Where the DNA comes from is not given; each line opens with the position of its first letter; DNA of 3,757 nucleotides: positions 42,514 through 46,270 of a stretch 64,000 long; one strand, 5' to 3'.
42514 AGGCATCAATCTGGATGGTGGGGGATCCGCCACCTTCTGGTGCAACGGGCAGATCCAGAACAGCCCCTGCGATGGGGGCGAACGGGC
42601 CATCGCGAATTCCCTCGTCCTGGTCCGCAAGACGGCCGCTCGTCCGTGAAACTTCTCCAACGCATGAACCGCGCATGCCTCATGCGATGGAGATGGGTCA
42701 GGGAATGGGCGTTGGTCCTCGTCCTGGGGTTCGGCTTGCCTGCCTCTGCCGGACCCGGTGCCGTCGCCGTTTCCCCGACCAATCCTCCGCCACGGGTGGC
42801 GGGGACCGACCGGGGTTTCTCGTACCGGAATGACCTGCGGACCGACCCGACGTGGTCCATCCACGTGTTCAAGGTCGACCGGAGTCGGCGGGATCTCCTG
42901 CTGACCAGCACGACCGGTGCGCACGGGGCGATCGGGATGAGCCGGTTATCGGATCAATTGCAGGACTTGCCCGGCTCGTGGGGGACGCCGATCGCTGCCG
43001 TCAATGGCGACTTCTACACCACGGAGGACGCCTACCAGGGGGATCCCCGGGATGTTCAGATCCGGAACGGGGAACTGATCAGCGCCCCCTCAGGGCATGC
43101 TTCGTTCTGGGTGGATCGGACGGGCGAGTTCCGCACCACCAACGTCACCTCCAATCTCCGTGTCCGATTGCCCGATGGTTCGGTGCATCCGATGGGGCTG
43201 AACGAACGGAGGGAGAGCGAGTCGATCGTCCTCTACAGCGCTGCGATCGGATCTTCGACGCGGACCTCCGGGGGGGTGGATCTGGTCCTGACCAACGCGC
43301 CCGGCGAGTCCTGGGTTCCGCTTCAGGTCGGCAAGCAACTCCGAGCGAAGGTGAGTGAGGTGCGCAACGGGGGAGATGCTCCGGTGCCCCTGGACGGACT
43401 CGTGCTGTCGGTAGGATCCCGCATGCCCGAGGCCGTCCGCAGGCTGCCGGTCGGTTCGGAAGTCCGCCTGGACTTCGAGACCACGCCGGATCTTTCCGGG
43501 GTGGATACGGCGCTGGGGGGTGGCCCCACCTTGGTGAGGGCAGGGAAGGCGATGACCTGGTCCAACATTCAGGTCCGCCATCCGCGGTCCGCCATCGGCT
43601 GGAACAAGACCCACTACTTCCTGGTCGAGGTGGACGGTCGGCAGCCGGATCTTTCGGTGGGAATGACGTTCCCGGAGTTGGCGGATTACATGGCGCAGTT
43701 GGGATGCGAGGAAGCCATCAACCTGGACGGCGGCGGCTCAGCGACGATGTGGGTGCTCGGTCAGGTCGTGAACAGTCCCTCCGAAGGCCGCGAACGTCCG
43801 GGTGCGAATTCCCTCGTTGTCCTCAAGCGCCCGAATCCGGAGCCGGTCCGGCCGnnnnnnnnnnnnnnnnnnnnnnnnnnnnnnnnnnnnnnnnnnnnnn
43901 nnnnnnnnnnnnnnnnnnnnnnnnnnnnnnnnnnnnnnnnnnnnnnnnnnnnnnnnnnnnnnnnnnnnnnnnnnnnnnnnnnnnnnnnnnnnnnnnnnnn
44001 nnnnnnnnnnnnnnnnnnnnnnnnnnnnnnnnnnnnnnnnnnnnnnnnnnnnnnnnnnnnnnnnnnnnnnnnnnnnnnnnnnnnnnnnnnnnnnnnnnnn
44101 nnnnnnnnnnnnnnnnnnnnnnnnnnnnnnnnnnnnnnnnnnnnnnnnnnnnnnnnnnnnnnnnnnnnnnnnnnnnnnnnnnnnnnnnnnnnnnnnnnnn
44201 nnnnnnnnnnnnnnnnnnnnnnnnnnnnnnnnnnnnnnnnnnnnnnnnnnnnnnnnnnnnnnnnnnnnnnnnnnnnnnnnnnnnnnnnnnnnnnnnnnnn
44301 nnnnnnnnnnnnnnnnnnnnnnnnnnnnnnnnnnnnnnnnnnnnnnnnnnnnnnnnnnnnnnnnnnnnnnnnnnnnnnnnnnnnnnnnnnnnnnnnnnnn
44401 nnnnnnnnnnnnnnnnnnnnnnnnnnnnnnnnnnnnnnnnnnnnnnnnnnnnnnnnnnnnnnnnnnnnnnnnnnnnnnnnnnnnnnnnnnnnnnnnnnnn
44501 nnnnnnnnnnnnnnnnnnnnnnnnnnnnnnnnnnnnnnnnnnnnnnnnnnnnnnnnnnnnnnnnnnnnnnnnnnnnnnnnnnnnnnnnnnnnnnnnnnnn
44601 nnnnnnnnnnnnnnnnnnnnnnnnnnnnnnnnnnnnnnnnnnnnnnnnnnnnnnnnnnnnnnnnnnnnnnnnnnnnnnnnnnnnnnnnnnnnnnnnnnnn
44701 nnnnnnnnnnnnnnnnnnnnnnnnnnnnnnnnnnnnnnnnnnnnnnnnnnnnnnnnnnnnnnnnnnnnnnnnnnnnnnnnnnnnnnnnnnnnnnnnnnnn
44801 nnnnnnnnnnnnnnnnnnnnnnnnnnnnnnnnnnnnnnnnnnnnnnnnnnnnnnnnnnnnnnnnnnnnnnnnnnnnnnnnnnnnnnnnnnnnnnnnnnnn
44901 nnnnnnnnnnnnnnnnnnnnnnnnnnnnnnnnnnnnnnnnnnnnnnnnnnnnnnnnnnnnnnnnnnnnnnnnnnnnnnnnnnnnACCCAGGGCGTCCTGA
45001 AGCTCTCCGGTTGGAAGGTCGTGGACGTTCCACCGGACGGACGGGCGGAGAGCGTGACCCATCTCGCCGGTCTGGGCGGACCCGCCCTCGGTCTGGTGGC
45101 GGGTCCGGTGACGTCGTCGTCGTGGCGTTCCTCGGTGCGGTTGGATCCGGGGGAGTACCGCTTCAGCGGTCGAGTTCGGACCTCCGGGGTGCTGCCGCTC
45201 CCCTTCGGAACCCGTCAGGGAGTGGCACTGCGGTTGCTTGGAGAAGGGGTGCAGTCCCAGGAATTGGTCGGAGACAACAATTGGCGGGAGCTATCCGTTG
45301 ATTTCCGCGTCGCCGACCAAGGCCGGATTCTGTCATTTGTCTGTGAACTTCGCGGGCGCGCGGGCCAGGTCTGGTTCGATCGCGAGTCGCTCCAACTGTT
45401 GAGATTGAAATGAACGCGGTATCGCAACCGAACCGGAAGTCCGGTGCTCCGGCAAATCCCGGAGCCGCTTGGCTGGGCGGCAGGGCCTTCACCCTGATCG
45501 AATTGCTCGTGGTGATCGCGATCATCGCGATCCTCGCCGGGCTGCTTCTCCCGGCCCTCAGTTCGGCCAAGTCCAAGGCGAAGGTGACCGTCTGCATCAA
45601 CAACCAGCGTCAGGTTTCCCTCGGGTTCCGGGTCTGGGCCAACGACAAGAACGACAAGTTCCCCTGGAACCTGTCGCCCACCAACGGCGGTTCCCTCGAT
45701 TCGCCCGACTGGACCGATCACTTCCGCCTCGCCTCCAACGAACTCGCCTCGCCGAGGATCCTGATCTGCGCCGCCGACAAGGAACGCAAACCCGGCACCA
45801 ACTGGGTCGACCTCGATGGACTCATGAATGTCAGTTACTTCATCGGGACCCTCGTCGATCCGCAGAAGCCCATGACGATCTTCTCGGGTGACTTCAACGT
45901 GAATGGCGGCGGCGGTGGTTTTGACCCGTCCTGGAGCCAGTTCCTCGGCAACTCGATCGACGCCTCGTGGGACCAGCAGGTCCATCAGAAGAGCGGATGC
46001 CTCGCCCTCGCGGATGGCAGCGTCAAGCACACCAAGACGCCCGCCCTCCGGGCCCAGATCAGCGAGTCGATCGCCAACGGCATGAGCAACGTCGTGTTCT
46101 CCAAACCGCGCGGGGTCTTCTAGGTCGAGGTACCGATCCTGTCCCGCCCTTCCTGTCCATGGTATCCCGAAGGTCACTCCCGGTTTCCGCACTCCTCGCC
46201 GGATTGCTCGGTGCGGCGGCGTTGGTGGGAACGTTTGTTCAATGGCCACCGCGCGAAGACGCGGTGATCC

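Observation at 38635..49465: Nine-gene, tightly coupled secreted operon: three phosphodiester-glycosidase paralogs, a CotH-like kinase and two pseudopilin-like proteins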

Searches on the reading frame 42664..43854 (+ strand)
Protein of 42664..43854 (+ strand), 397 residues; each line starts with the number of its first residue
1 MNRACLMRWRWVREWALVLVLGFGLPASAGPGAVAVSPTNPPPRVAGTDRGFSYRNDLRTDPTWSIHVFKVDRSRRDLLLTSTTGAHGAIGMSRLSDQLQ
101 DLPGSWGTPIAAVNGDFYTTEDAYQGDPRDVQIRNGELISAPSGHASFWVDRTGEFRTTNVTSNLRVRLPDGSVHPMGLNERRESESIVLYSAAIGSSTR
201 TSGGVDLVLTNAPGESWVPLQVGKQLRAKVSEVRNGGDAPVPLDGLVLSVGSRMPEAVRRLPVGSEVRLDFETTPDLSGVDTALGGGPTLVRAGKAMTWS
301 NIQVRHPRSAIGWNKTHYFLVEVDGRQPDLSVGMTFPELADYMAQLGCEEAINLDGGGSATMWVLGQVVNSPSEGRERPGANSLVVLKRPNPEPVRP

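Call 5: search_protein_families(library=pfam, proteins=[window:42664-43854:+], max_evalue=0.01)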
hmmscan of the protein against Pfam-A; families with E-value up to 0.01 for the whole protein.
window:42664-43854:+ (397 aa): 1 family
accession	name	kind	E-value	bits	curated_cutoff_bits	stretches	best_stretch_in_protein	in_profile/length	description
PF09992.14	NAGPA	-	4.6e-35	121.8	25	1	269-386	52-168/169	Phosphodiester glycosidase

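Call 6: search_protein_families(library=ncbifam, proteins=[window:42664-43854:+], max_evalue=0.01)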
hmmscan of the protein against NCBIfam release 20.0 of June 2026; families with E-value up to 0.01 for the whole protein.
window:42664-43854:+ (397 aa): 0 families

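Call 21: search_solved_structures(query=window:42664-43854:+, max_evalue=0.01, show_alignments=2)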
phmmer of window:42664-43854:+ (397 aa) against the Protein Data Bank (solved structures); distinct sequences matched with E-value up to 0.01: 8.
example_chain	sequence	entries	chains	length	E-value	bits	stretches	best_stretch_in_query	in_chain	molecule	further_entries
6ozd_A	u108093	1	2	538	1.8e-13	53.5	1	303-383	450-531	Putative exported protein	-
3ohg_A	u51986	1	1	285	6e-11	45.2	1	283-364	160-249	Uncharacterized protein from DUF2233 family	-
5h3k_A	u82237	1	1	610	1.1e-07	34.5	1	237-370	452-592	Slr0280 protein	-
6u11_A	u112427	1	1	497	1.7e-06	30.6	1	302-374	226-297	EGF-like domain-containing protein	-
6pku_A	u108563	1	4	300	6.3e-05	25.4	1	302-374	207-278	N-acetylglucosamine-1-phosphodiester alpha-N-acetylglucosaminidase (NAGPA)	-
6pky_A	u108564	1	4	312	6.9e-05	25.3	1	302-374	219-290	N-acetylglucosamine-1-phosphodiester alpha-N-acetylglucosaminidase (NAGPA)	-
6pki_A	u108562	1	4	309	0.00048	22.5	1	303-374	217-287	N-acetylglucosamine-1-phosphodiester alpha-N-acetylglucosaminidase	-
6pkg_A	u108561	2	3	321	0.00052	22.4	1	303-374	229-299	N-acetylglucosamine-1-phosphodiester alpha-N-acetylglucosaminidase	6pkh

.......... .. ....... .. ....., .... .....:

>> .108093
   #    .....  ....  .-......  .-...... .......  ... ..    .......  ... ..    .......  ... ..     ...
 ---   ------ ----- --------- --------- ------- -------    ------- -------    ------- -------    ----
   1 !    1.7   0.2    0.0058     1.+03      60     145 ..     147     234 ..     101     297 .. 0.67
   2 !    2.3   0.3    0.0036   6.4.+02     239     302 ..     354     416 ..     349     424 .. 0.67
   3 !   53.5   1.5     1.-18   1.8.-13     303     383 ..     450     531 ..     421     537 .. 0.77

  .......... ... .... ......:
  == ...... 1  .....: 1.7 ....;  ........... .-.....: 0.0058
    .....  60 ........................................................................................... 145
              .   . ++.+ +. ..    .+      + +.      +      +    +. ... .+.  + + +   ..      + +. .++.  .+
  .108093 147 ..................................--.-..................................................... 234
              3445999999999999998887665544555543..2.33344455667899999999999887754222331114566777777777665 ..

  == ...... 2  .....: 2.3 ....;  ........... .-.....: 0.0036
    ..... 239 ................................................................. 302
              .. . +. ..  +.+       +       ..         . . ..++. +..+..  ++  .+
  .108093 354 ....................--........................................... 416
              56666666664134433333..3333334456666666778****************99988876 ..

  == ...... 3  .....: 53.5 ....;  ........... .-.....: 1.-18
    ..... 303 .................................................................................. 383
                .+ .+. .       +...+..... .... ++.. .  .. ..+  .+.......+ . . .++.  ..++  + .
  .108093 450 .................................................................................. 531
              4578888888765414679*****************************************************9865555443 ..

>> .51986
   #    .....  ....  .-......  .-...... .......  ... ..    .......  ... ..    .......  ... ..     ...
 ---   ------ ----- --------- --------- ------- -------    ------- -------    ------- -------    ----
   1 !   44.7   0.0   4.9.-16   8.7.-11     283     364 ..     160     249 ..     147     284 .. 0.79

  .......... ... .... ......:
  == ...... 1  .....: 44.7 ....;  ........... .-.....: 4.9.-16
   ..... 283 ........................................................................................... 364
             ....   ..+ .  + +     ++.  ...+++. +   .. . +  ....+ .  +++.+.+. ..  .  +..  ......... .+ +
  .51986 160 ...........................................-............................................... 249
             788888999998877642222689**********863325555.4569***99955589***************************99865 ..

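Call 67: find_related_loci(query=A4, collection=metagenome_contigs, flank=6000)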
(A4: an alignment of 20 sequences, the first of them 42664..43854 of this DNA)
Query A4 (397 aa) in metagenome_contigs; peptide patterns used: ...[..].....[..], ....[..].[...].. (x = any residue, [..] = any of these).
600 stretches matched a pattern (row limit reached: there are more); 547 encode a relative of the query (tblastn E <= 1e-3); the best 80 are kept; 80 distinct loci.
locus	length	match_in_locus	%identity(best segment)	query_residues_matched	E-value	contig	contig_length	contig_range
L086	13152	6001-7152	56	7-395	1e-130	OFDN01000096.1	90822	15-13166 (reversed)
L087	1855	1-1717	53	6-389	6e-135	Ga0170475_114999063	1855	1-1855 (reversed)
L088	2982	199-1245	52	45-392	1e-119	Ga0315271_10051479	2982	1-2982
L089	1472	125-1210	50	27-389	1e-117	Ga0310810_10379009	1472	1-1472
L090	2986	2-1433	50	49-389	2e-111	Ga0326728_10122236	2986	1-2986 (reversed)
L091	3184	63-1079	51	52-391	8e-109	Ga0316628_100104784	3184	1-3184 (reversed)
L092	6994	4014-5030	50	51-388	4e-104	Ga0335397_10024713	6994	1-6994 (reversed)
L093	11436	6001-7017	47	50-388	3e-98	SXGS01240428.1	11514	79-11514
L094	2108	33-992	47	88-397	5e-97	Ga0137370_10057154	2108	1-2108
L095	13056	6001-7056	47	52-394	1e-92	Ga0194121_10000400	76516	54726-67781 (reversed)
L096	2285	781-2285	45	12-395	3e-96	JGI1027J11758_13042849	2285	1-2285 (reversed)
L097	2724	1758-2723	48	3-342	2e-94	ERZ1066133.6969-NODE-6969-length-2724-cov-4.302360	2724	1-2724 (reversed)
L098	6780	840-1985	44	16-390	5e-92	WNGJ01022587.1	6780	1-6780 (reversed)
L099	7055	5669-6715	44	51-397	4e-89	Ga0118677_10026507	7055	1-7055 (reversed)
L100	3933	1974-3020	44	51-397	1e-88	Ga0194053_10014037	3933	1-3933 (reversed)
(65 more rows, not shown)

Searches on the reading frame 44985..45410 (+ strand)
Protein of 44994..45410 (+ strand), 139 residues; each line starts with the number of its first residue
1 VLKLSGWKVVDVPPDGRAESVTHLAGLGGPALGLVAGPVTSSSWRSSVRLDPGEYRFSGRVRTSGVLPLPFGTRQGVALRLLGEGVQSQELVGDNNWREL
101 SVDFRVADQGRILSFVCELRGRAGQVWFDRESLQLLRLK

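Call 43: search_protein_families(library=pfam, proteins=[window:44994-45410:+], max_evalue=5)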
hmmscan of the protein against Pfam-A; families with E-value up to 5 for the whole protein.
window:44994-45410:+ (139 aa): 0 families

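Call 80: search_solved_structures(query=A6, max_evalue=5)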
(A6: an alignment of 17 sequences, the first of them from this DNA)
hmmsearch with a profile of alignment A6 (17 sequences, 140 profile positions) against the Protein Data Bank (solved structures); distinct sequences matched with E-value up to 5: 2.
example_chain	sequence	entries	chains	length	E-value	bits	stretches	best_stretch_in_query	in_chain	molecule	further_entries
8ag9_A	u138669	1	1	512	0.003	20.4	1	55-134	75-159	Endoglucanase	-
4v8p_BL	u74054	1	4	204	0.011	18.5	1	61-100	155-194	RIBOSOMAL PROTEIN L15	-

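Call 81: search_protein_families(library=pfam, alignment_id=A6, max_evalue=1)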
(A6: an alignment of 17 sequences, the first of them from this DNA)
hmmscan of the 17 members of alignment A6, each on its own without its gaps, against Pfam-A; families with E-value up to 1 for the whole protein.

A. member 1, seq(142 aa): 0 families

B. families by the number of members that match (of 17 scanned): 4 families
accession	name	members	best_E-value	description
PF03989.18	DNA_gyraseA_C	1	0.0042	DNA gyrase C-terminal domain, beta-propeller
PF22637.2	CBM_4_9_1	1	0.056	BppA domain 1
PF07013.16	DUF1314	1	0.16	Protein of unknown function (DUF1314)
PF19716.4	DUF6211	1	0.18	Family of unknown function (DUF6211)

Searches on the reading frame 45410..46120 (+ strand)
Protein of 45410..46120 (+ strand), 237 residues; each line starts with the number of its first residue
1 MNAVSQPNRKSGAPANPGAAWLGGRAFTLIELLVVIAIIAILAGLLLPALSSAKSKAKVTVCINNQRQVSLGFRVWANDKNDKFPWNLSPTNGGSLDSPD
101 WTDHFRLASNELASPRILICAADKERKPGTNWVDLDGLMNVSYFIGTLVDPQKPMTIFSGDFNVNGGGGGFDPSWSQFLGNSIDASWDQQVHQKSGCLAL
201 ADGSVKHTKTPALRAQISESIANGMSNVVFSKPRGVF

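Call 5: search_protein_families(library=pfam, proteins=[window:45410-46120:+], max_evalue=0.01)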
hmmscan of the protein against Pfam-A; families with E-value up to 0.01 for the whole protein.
window:45410-46120:+ (237 aa): 1 family
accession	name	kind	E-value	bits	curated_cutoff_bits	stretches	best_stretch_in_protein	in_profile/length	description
PF07963.17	N_methyl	-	4.4e-06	26.5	21.2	1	25-47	5-27/27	Prokaryotic N-terminal methylation motif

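Call 6: search_protein_families(library=ncbifam, proteins=[window:45410-46120:+], max_evalue=0.01)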
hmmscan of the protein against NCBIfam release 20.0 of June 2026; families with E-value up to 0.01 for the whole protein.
window:45410-46120:+ (237 aa): 10 families
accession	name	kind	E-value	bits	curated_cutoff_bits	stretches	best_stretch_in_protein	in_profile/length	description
TIGR01710.1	typeII_sec_gspG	equivalog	3.9e-07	30.2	88.85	1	25-68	1-44/134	type II secretion system major pseudopilin GspG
NF040999.1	pilin_ComGC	equivalog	1.1e-06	28.7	75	1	25-70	2-47/84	competence type IV pilus major pilin ComGC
NF007862.0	PRK10574.1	equivalog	1.5e-06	28.4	138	1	25-61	5-41/145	prepilin peptidase-dependent pilin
TIGR02532.1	IV_pilin_GFxxxE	domain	2.1e-06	27.3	16.3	1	25-46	2-23/24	prepilin-type N-terminal cleavage/methylation domain-containing protein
TIGR01708.2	typeII_sec_gspH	equivalog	9.2e-06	25.7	80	1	26-58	3-35/169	type II secretion system minor pseudopilin GspH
NF041013.1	T4P_ComGE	equivalog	2.7e-05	24.2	49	1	25-54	4-33/83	competence type IV pilus minor pilin ComGE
NF041775.1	typeIV_PilA_Myxo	equivalog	0.00012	22.2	400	1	25-59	11-45/214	type IV pilin protein PilA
TIGR02596.1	TIGR02596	subfamily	0.00056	20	70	1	27-53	1-27/196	Verru_Chthon cassette protein D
NF040982.1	ComGD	equivalog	0.0022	18.4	70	1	25-61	2-38/139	competence type IV pilus minor pilin ComGD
NF041002.1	pilin_ComGF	equivalog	0.0052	17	80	1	25-58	2-35/139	competence type IV pilus minor pilin ComGF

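Call 43: search_protein_families(library=pfam, proteins=[window:45410-46120:+], max_evalue=5)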
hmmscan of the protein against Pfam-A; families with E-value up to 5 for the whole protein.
window:45410-46120:+ (237 aa): 2 families
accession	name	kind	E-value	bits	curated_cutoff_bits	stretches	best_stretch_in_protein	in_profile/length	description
PF07963.17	N_methyl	-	4.4e-06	26.5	21.2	1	25-47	5-27/27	Prokaryotic N-terminal methylation motif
PF14221.11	DUF4330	-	0.11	13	27.6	1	27-74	14-60/167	Domain of unknown function (DUF4330)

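Call 71: search_protein_families(library=ncbifam, proteins=[window:45410-46120:+], max_evalue=10)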
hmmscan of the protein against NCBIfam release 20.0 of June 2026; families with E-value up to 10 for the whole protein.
window:45410-46120:+ (237 aa): 15 families
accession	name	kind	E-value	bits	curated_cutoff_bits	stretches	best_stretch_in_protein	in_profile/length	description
TIGR01710.1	typeII_sec_gspG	equivalog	3.9e-07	30.2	88.85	1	25-68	1-44/134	type II secretion system major pseudopilin GspG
NF040999.1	pilin_ComGC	equivalog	1.1e-06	28.7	75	1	25-70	2-47/84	competence type IV pilus major pilin ComGC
NF007862.0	PRK10574.1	equivalog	1.5e-06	28.4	138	1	25-61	5-41/145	prepilin peptidase-dependent pilin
TIGR02532.1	IV_pilin_GFxxxE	domain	2.1e-06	27.3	16.3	1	25-46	2-23/24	prepilin-type N-terminal cleavage/methylation domain-containing protein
TIGR01708.2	typeII_sec_gspH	equivalog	9.2e-06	25.7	80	1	26-58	3-35/169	type II secretion system minor pseudopilin GspH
NF041013.1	T4P_ComGE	equivalog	2.7e-05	24.2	49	1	25-54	4-33/83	competence type IV pilus minor pilin ComGE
NF041775.1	typeIV_PilA_Myxo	equivalog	0.00012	22.2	400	1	25-59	11-45/214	type IV pilin protein PilA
TIGR02596.1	TIGR02596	subfamily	0.00056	20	70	1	27-53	1-27/196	Verru_Chthon cassette protein D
NF040982.1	ComGD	equivalog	0.0022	18.4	70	1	25-61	2-38/139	competence type IV pilus minor pilin ComGD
NF041002.1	pilin_ComGF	equivalog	0.0052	17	80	1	25-58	2-35/139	competence type IV pilus minor pilin ComGF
NF047828.1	T3SSXpsI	equivalog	0.011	15.7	150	1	25-55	2-32/132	type II secretion system protein XpsI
TIGR02599.1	TIGR02599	subfamily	0.024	13.9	256.5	1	26-55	1-30/361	Verru_Chthon cassette protein C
NF007800.0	PRK10506.1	equivalog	0.03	14.2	158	1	25-75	9-59/163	prepilin peptidase-dependent protein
TIGR01707.1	gspI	equivalog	0.039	14.4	44.35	1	27-52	2-27/101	type II secretion system minor pseudopilin GspI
TIGR01711.1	gspJ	equivalog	0.057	13.2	64.85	1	26-43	2-19/192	type II secretion system minor pseudopilin GspJ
